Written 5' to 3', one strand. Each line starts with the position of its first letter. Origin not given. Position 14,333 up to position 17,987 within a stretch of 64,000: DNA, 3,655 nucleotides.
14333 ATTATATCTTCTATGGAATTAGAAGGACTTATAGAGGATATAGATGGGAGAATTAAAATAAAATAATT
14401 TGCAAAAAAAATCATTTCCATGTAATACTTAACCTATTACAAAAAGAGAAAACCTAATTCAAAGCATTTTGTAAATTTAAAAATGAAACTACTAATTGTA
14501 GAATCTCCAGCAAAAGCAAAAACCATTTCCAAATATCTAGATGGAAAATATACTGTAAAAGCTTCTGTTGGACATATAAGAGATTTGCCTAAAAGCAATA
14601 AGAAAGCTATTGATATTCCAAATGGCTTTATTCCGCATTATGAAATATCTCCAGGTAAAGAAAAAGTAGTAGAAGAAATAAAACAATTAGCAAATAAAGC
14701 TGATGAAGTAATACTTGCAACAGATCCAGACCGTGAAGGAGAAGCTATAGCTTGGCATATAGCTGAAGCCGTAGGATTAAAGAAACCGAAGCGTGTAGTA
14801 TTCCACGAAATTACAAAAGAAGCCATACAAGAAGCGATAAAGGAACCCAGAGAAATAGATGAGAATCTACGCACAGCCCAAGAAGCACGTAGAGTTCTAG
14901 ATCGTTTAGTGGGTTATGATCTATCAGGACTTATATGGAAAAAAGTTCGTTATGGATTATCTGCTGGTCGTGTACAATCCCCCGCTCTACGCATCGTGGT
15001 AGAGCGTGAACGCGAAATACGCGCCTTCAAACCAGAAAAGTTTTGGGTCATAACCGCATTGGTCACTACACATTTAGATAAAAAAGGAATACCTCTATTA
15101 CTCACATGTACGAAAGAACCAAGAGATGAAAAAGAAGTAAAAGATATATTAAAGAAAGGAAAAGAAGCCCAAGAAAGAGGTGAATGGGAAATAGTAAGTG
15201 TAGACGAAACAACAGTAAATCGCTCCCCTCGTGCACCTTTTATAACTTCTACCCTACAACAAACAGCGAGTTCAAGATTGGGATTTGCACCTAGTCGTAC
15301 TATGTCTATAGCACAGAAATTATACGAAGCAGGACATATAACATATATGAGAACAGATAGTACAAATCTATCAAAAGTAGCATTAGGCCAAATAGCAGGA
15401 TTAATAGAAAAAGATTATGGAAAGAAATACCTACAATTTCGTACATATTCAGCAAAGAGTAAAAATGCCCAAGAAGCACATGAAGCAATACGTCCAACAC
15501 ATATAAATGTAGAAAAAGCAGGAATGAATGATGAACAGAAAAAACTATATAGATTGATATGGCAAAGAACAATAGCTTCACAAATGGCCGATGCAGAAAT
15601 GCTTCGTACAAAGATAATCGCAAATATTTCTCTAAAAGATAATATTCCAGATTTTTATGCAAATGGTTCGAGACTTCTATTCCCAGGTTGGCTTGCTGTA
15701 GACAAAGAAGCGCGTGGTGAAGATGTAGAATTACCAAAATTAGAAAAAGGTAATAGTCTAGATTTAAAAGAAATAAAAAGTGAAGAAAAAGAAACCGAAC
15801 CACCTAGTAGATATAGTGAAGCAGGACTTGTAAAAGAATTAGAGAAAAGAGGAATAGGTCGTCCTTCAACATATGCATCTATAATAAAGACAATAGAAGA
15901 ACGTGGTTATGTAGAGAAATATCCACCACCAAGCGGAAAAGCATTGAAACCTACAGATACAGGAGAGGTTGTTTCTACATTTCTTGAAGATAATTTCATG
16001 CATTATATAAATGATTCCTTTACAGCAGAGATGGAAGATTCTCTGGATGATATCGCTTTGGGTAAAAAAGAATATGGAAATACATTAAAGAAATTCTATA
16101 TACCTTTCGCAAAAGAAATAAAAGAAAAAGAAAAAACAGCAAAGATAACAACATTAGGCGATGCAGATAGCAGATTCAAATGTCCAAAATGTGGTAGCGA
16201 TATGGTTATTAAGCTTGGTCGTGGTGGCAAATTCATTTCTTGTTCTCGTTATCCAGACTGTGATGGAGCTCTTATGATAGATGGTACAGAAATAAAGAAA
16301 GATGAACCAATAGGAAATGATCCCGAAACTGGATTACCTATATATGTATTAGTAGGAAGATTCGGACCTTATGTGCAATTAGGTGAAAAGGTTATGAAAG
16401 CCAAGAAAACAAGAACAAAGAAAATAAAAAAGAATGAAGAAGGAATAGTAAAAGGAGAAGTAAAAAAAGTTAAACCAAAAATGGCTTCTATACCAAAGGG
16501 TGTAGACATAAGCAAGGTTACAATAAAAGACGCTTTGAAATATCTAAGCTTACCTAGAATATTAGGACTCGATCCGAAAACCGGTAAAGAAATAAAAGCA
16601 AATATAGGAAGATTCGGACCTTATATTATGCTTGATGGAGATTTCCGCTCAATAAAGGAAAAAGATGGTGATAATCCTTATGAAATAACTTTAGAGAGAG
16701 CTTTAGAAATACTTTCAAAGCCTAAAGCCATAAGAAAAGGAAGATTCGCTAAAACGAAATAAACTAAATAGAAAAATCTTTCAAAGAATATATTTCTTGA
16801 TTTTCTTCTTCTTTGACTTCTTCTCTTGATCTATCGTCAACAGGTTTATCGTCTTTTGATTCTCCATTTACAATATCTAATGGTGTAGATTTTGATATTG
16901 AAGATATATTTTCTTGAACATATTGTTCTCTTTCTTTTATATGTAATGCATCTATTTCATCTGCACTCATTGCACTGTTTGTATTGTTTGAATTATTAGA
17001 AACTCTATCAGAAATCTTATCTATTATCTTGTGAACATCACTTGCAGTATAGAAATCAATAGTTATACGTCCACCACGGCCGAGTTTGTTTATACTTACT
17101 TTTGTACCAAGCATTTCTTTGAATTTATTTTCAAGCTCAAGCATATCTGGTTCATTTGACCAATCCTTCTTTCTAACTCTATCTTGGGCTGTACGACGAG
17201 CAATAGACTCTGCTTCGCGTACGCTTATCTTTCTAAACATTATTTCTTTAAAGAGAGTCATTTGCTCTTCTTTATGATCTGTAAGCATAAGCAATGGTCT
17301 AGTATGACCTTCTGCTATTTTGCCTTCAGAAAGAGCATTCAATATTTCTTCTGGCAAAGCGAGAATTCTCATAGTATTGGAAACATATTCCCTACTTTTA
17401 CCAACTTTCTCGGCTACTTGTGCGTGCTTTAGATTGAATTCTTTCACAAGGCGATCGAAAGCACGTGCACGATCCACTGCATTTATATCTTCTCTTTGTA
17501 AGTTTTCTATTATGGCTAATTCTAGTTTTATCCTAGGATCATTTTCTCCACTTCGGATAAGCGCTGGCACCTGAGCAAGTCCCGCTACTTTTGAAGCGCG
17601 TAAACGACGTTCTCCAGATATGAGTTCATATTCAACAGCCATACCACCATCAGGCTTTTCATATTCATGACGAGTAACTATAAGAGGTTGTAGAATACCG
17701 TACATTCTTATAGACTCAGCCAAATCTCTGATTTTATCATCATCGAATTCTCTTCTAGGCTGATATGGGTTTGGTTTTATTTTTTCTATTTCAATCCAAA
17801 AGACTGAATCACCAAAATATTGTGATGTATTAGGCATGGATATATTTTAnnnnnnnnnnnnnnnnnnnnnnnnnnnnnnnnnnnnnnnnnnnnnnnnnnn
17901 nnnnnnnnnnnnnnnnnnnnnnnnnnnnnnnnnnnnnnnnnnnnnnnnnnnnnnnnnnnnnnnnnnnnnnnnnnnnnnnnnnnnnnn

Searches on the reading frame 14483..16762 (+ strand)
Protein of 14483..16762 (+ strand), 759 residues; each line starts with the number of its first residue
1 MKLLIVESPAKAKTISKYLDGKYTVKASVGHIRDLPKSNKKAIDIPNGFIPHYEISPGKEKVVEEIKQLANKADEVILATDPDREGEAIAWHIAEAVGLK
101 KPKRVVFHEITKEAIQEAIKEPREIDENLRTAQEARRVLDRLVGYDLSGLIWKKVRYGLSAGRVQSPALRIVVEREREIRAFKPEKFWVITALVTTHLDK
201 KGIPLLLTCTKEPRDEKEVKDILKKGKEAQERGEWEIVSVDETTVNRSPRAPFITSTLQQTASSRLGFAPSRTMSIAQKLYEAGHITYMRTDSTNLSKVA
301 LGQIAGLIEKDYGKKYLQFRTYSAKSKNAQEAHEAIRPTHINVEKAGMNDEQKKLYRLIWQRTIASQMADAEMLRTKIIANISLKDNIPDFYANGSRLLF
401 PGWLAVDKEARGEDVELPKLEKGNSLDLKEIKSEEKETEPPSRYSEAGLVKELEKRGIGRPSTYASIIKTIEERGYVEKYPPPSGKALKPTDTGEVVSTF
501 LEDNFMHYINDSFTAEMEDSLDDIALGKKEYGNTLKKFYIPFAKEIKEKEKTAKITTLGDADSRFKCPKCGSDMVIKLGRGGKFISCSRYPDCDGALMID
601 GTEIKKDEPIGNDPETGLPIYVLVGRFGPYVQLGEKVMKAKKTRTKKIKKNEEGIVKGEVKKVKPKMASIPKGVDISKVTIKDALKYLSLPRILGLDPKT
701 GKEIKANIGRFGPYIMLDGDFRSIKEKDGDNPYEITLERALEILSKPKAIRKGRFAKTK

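Call 7: search_protein_families(library=pfam, proteins=[window:14483-16762:+], max_evalue=0.001)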
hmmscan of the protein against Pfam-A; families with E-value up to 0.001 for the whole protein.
window:14483-16762:+ (759 aa): 5 families
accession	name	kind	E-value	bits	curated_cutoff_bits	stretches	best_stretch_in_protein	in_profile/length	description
PF01131.25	Topoisom_bac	-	1.4e-123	413.4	35.1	1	125-533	2-408/411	DNA topoisomerase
PF13368.11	Toprim_C_rpt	-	4.5e-29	100.6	22.3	2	697-751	1-53/57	Topoisomerase C-terminal repeat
PF01751.28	Toprim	-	3.5e-25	88.4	23.1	1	3-110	2-96/96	Toprim domain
PF01396.24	Zn_ribbon_Top1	-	3.2e-14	52.9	32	1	566-595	3-32/39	Topoisomerase DNA binding C4 zinc finger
PF13662.12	Toprim_4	-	2.4e-05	24.9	25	1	55-98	31-75/85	Toprim domain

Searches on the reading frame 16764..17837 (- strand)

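Call 27: search_protein_families(library=pfam, proteins=[window:16764-17837:-], max_evalue=0.0001)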
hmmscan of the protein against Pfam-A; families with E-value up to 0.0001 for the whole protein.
window:16764-17837:- (357 aa): 3 families
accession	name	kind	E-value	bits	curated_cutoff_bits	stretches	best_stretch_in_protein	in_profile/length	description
PF17762.8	HTH_ParB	-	9.1e-30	103.3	22.6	1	116-216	1-100/102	ParB HTH domain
PF02195.25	ParB_N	-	8e-28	96.8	26.3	1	14-114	5-95/95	ParB N-terminal domain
PF23552.2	ParB_C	-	8.3e-07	28.8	23.8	1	229-275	2-49/50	ParB dimerisation domain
